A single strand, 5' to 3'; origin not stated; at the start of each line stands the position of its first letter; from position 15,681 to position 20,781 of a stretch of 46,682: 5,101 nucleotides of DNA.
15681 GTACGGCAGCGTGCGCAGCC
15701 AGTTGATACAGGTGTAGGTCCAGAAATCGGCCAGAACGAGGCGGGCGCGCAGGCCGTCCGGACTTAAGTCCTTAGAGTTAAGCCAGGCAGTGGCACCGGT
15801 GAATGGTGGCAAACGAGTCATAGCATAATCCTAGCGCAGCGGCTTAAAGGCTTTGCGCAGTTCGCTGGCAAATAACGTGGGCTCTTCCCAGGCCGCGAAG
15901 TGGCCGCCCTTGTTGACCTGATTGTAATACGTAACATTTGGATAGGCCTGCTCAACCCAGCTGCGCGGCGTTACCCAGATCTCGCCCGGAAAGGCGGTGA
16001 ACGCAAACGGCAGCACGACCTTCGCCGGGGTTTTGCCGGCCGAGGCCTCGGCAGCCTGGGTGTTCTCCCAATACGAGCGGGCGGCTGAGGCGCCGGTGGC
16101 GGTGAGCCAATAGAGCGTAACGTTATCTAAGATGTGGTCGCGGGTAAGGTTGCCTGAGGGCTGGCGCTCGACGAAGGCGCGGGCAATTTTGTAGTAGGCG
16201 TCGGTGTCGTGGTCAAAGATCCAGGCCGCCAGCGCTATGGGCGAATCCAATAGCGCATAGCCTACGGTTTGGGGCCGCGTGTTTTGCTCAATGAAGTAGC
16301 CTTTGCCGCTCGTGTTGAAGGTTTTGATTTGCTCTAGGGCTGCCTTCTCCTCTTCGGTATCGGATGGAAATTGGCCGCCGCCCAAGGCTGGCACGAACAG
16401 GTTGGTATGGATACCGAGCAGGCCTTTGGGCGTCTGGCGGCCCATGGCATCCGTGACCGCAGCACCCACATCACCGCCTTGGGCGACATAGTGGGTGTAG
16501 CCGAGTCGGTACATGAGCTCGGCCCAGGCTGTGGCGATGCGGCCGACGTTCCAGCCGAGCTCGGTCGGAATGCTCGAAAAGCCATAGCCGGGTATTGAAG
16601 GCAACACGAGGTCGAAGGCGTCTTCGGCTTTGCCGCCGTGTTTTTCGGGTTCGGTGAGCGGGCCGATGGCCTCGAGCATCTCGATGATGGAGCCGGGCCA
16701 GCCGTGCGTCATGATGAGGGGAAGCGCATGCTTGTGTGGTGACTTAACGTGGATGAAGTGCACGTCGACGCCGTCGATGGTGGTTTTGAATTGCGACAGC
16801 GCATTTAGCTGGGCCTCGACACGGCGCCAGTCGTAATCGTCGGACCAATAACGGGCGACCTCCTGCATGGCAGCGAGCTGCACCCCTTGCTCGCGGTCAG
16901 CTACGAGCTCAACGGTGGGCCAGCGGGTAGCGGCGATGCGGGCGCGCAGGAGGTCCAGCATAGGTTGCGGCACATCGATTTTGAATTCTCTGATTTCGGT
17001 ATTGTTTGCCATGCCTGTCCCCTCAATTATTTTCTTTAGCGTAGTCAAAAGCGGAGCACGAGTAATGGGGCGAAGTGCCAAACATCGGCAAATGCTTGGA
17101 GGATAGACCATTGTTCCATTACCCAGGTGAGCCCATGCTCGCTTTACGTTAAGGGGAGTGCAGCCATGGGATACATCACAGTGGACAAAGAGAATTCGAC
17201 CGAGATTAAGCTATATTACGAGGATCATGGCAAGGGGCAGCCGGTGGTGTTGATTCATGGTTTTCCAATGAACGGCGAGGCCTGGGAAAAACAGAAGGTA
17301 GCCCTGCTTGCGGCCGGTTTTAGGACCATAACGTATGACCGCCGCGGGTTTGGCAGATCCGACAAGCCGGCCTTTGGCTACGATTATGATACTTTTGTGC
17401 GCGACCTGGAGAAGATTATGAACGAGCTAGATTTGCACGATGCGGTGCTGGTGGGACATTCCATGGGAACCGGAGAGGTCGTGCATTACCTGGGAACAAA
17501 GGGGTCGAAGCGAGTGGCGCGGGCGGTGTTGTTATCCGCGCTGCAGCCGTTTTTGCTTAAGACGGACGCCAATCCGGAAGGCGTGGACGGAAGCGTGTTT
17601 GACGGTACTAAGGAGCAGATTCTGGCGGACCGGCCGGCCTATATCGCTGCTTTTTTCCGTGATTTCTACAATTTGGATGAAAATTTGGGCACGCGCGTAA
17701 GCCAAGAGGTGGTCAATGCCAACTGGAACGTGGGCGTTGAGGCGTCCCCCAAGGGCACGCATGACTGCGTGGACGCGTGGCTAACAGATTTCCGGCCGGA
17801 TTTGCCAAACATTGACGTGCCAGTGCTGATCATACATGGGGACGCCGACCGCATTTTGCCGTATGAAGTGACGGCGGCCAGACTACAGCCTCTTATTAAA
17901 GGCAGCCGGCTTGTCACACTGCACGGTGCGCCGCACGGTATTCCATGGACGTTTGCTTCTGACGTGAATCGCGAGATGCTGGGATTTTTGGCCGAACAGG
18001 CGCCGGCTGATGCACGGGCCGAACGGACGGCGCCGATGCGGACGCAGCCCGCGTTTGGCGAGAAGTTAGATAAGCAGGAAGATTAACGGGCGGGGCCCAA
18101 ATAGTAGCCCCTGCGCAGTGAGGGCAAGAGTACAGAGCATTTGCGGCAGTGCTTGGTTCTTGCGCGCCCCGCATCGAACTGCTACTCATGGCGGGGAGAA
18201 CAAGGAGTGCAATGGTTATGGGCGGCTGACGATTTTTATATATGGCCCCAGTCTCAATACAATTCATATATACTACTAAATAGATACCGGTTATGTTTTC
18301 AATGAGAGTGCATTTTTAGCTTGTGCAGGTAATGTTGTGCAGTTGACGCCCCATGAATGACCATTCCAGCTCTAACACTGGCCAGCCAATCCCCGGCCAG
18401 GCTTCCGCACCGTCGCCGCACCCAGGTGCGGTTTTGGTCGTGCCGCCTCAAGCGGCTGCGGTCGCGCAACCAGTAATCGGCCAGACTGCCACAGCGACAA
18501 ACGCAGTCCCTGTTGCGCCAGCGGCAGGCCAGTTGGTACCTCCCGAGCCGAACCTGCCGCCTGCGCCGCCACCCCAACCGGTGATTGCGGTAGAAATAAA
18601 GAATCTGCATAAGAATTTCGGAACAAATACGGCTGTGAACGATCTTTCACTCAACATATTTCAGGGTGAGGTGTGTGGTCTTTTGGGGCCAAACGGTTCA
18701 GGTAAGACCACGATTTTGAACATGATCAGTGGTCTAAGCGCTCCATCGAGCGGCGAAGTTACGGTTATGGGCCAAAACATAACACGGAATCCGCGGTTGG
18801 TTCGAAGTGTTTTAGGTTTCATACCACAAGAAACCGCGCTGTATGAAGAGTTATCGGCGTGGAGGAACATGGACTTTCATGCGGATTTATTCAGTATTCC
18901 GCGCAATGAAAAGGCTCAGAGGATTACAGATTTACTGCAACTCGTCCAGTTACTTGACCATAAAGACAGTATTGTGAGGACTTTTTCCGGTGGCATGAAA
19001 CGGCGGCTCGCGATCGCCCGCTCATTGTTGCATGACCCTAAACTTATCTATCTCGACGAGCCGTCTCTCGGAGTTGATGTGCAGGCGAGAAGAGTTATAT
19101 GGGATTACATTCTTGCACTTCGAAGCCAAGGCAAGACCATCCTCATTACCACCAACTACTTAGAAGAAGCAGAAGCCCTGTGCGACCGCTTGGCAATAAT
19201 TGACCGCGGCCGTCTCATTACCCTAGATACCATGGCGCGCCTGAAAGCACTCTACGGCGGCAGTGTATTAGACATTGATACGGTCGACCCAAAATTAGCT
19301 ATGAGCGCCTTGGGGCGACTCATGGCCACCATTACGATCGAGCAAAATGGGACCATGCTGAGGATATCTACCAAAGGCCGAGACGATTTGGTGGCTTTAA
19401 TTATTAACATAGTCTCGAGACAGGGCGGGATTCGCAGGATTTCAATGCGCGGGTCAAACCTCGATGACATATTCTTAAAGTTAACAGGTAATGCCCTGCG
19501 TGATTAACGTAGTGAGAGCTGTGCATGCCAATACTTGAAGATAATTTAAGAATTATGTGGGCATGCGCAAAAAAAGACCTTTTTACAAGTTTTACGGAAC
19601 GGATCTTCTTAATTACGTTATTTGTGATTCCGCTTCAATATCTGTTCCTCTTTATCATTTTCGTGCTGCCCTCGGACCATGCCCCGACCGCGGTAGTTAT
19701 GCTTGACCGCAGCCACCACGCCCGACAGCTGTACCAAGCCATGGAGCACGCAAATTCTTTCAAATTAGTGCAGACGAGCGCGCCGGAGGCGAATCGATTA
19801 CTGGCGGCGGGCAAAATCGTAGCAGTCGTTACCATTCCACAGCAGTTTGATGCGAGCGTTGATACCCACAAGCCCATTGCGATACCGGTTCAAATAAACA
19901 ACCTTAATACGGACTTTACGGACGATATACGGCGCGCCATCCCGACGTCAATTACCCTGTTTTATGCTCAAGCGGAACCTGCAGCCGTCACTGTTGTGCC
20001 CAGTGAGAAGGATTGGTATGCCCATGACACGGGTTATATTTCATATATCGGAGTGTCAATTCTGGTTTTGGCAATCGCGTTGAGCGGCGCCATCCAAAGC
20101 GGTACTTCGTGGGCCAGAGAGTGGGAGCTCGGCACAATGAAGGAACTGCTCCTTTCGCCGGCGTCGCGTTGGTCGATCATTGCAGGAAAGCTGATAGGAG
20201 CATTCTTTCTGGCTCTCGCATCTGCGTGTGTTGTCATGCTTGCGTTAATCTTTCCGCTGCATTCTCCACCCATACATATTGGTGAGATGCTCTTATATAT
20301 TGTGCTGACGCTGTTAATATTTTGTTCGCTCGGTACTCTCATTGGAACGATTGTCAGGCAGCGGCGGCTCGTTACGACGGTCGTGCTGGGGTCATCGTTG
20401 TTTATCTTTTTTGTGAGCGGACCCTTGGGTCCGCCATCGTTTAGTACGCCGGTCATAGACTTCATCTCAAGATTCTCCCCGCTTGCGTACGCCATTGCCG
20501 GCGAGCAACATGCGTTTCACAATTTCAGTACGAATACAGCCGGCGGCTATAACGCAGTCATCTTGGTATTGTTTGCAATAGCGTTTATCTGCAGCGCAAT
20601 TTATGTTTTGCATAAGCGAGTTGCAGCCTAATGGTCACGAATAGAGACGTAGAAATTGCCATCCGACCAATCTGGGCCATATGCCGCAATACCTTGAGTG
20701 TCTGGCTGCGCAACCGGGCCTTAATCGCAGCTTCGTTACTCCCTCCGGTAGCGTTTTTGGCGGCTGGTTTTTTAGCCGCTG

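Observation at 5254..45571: Dispersed, same-strand, intergenic repeat family (core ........; long form .......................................)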

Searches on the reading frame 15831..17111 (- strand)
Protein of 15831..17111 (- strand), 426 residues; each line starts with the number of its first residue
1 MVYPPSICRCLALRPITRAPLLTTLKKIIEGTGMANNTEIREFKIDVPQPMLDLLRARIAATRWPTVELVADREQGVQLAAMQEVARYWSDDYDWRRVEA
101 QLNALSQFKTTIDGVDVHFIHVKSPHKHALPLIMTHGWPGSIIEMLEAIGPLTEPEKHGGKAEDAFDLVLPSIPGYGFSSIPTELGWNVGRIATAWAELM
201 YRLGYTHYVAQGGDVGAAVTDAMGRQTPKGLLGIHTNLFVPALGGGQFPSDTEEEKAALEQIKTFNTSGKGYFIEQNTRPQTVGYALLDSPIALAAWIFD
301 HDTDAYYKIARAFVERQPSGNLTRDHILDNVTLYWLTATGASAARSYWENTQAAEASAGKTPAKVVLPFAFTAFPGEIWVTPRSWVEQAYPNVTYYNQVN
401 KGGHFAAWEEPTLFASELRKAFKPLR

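Call 26: search_protein_families(library=pfam, proteins=[window:15831-17111:-], max_evalue=0.001)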
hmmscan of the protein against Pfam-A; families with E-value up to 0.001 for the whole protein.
window:15831-17111:- (426 aa): 2 families
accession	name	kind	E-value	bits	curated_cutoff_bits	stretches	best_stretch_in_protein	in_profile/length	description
PF06441.18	EHN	-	4.4e-38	130.2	22.8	1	40-145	1-107/107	Epoxide hydrolase N terminus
PF00561.26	Abhydrolase_1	-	2.8e-05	24.3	25.8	1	131-234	2-97/245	alpha/beta hydrolase fold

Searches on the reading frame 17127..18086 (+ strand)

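Call 26: search_protein_families(library=pfam, proteins=[window:17127-18086:+], max_evalue=0.001)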
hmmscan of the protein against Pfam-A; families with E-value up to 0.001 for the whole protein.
window:17127-18086:+ (319 aa): 3 families
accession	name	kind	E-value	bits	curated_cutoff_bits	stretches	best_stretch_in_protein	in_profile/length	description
PF00561.26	Abhydrolase_1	-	2.4e-36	126.1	25.8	1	39-274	2-242/245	alpha/beta hydrolase fold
PF12697.13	Abhydrolase_6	-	9.9e-25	88.9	26.3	1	40-274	1-207/217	Alpha/beta hydrolase family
PF12146.15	Hydrolase_4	-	1.5e-18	67.4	27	1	40-138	7-109/239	Serine aminopeptidase, S33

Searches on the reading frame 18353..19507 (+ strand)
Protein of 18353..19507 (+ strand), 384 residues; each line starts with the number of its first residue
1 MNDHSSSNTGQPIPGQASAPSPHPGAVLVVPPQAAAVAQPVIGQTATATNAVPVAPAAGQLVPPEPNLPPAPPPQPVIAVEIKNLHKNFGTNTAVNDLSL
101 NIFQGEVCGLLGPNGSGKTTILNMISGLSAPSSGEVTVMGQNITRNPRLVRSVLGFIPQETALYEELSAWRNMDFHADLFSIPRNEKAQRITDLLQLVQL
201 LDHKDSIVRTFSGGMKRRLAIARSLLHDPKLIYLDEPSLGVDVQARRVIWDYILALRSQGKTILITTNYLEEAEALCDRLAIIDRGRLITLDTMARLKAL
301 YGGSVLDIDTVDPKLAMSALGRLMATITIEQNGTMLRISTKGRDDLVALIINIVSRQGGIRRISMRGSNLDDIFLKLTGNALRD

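Call 26: search_protein_families(library=pfam, proteins=[window:18353-19507:+], max_evalue=0.001)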
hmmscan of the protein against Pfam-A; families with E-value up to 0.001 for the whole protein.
window:18353-19507:+ (384 aa): 2 families
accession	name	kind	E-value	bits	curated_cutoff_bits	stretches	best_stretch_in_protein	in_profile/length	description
PF00005.33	ABC_tran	-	3.2e-34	118.9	25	1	95-238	1-136/137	ABC transporter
PF13304.12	AAA_21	-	2.9e-07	31.3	27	0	178-267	173-297/304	AAA domain, putative AbiEii toxin, Type IV TA system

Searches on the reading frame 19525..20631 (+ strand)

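Call 26: search_protein_families(library=pfam, proteins=[window:19525-20631:+], max_evalue=0.001)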
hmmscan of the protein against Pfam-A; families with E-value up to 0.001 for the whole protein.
window:19525-20631:+ (368 aa): 4 families
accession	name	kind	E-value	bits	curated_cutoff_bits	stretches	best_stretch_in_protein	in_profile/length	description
PF12698.13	ABC2_membrane_3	-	6.6e-33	114.7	31.6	1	27-359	2-346/347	ABC-2 family transporter protein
PF12679.13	ABC2_membrane_2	-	1.4e-18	67.6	27.2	1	12-364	1-280/283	ABC-2 family transporter protein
PF01061.29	ABC2_membrane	-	1.4e-14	54.6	26.9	1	177-326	52-205/211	ABC-2 type transporter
PF12730.13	ABC2_membrane_4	-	1e-06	29.3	27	1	170-295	47-176/179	ABC-2 family transporter protein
